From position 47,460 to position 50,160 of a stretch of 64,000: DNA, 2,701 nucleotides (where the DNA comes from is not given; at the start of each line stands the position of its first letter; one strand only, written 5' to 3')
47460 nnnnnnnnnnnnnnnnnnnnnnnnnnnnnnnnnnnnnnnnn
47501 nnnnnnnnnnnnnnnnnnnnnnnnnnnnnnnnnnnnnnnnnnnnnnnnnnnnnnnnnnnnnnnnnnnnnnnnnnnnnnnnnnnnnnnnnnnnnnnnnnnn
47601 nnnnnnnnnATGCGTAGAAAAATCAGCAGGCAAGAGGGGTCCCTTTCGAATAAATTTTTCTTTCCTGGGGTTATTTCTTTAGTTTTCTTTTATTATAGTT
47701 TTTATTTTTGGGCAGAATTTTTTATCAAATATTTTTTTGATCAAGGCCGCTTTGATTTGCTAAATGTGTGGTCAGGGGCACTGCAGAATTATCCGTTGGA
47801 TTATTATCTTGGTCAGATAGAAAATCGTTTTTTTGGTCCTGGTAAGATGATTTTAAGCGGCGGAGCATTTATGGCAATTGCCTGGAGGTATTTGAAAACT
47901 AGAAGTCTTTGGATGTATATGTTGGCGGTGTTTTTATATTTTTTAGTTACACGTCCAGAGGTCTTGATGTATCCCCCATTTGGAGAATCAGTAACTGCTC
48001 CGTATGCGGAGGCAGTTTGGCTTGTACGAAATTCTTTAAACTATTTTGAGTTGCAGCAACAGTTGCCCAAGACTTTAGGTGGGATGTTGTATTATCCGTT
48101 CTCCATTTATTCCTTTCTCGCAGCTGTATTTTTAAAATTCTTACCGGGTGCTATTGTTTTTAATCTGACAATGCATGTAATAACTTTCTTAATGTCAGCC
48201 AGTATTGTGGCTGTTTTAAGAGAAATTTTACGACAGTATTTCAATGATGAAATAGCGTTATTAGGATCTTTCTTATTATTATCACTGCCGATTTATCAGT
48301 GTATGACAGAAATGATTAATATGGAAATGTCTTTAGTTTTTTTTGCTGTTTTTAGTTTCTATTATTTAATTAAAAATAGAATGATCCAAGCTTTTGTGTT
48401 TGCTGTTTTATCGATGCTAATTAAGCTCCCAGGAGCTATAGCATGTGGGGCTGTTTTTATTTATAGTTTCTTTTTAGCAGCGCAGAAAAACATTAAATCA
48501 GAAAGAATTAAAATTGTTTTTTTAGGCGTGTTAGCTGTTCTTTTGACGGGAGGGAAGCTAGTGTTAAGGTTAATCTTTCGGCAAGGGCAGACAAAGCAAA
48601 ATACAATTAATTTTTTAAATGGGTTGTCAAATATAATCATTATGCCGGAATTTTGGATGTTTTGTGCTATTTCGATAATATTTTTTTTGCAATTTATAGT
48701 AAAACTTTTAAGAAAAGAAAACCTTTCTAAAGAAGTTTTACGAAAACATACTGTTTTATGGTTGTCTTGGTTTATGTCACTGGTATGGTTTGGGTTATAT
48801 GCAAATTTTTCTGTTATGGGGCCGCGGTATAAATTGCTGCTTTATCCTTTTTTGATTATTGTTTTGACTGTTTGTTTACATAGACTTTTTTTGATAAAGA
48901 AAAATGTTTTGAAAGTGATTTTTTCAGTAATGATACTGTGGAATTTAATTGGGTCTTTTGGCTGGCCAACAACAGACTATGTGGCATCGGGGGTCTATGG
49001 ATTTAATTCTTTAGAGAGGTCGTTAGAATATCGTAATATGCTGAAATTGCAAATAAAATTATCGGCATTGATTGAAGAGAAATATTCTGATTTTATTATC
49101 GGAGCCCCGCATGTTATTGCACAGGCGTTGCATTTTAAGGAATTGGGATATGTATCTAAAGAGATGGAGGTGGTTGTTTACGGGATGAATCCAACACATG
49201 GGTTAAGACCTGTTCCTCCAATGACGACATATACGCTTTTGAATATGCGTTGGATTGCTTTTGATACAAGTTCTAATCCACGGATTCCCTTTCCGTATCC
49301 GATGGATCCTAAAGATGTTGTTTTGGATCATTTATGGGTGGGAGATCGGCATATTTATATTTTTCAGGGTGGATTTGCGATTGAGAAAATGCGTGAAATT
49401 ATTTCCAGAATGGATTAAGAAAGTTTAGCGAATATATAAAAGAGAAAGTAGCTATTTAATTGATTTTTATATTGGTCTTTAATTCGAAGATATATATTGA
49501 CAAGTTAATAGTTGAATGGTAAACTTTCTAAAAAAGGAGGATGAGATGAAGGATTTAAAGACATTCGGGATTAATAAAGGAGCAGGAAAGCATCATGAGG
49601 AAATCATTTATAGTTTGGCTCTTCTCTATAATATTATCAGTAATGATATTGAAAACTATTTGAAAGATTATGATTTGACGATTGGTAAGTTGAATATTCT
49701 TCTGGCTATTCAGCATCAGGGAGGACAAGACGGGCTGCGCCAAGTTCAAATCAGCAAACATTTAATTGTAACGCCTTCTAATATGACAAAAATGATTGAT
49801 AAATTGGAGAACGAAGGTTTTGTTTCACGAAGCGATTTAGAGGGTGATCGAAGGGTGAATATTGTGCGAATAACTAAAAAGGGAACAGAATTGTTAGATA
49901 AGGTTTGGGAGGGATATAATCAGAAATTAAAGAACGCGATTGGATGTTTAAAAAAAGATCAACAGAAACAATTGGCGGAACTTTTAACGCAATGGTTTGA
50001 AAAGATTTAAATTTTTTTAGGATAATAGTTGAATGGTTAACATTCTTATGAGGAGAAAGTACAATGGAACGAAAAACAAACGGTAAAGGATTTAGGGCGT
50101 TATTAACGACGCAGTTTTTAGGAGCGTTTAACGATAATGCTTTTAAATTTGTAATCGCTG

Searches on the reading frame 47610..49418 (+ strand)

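Call 53: search_protein_families(library=pfam, proteins=[window:47610-49418:+])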
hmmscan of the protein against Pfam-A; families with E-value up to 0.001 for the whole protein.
window:47610-49418:+ (602 aa): 2 families
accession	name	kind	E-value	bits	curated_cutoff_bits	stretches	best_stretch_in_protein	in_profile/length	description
PF14897.12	EpsG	-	0.00021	21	30.1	1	187-443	63-304/326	EpsG family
PF13231.12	PMT_2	-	0.00024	21.8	26.1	1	187-311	23-154/160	Dolichyl-phosphate-mannose-protein mannosyltransferase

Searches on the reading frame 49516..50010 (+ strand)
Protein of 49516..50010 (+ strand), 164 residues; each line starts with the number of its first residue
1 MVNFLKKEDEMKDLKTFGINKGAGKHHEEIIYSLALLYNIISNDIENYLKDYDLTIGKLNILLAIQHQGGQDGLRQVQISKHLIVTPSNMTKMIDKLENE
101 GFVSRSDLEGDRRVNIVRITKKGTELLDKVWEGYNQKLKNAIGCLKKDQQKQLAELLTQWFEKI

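Call 53: search_protein_families(library=pfam, proteins=[window:49516-50010:+])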
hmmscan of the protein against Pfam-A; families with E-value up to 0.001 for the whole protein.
window:49516-50010:+ (164 aa): 7 families
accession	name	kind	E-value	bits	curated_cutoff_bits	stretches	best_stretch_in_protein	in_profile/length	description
PF01047.28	MarR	-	4.3e-12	46.2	24.6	1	54-114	1-58/59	MarR family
PF22381.2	Staph_reg_Sar_Rot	-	3e-10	40.5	27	1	47-129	5-84/85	Transcriptional regulator SarA/Rot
PF12802.13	MarR_2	-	3.9e-09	37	27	1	52-113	1-60/61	MarR family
PF13601.12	HTH_34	-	6.8e-06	26.6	27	1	71-130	12-72/80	Winged helix DNA-binding domain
PF01325.25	Fe_dep_repress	-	4.9e-05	23.9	26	1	70-104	19-53/60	Iron dependent repressor, N-terminal DNA binding domain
PF13463.12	HTH_27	-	6.8e-05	23.5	22.2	1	61-123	8-68/68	Winged helix DNA-binding domain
PF14947.12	HTH_45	-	0.00065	20.1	25.5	0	58-130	4-69/77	Winged helix-turn-helix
